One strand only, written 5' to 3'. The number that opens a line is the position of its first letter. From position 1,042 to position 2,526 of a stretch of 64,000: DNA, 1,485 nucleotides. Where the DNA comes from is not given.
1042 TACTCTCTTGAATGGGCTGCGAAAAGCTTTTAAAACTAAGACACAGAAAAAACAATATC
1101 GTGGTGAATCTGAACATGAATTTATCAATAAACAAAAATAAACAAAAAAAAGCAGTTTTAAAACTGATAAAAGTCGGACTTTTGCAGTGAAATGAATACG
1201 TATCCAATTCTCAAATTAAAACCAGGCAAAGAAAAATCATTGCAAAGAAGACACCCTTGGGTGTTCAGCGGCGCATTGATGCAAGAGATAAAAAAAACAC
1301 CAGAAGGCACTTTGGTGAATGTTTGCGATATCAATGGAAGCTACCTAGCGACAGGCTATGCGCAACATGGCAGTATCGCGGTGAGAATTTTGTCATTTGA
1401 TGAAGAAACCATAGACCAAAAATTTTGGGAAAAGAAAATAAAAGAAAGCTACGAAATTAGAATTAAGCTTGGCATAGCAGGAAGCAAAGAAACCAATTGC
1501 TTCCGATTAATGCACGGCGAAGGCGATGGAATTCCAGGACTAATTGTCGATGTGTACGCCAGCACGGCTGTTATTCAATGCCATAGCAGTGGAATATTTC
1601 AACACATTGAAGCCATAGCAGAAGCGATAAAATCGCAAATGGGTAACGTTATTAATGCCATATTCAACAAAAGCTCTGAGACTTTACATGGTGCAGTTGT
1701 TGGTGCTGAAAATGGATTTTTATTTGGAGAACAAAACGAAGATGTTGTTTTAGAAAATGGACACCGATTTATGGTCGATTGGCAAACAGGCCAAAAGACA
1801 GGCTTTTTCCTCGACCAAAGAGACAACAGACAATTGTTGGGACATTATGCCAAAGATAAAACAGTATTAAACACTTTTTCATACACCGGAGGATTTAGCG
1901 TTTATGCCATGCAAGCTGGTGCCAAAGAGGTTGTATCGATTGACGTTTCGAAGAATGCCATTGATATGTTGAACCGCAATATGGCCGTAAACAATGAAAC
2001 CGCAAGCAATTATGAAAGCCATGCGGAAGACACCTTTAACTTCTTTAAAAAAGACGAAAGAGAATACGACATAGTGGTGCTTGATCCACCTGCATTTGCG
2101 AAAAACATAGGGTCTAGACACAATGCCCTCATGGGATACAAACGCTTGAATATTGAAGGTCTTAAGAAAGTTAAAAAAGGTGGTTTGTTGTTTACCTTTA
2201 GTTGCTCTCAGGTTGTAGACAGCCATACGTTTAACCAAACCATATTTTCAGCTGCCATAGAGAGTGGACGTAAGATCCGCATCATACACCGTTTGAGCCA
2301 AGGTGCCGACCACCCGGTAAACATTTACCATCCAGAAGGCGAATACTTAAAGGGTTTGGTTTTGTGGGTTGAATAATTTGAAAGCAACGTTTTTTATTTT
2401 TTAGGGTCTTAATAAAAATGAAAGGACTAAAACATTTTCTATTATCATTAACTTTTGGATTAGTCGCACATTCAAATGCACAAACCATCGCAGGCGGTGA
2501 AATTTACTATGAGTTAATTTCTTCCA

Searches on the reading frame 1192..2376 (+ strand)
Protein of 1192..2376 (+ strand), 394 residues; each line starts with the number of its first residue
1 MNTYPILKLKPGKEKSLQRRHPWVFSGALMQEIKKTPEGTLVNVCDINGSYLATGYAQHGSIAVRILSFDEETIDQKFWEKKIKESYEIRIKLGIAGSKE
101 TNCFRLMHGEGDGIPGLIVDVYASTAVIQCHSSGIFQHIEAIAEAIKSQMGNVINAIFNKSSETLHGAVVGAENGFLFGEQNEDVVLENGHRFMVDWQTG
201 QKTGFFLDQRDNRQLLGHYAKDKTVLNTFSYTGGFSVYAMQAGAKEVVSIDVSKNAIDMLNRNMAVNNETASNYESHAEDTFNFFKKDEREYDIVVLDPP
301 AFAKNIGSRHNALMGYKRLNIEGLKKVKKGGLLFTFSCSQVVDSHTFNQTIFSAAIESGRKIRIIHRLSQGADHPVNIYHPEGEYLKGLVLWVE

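Call 36: find_encoding_contigs(protein=window:1192-2376:+, flank=10000, max_places=3)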
Protein window:1192-2376:+ (394 aa): 1 contig read that carries it; 1 place shown.
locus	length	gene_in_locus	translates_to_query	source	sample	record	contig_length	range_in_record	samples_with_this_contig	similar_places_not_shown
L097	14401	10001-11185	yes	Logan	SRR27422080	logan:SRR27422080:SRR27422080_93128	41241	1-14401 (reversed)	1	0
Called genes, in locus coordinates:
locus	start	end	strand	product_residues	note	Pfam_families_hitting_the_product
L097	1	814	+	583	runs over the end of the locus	-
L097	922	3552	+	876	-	PF18921:Cyanophycin_syn, PF02786:CPSase_L_D2 (weak), PF08443:RimK (faint), PF02222:ATP-grasp (weak), PF08245:Mur_ligase_M, PF02875:Mur_ligase_C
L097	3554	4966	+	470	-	PF02366:PMT, PF13231:PMT_2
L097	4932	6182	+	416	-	-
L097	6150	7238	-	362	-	PF03150:CCP_MauG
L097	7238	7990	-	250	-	PF20243:MbnP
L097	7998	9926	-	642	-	PF01433:Peptidase_M1, PF18962:Por_Secre_tail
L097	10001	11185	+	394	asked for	PF17785:PUA_3, PF10672:Methyltrans_SAM, PF02005:TRM (weak), PF02475:TRM5-TYW2_MTfase (faint), PF03602:Cons_hypoth95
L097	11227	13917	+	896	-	PF18962:Por_Secre_tail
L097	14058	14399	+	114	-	?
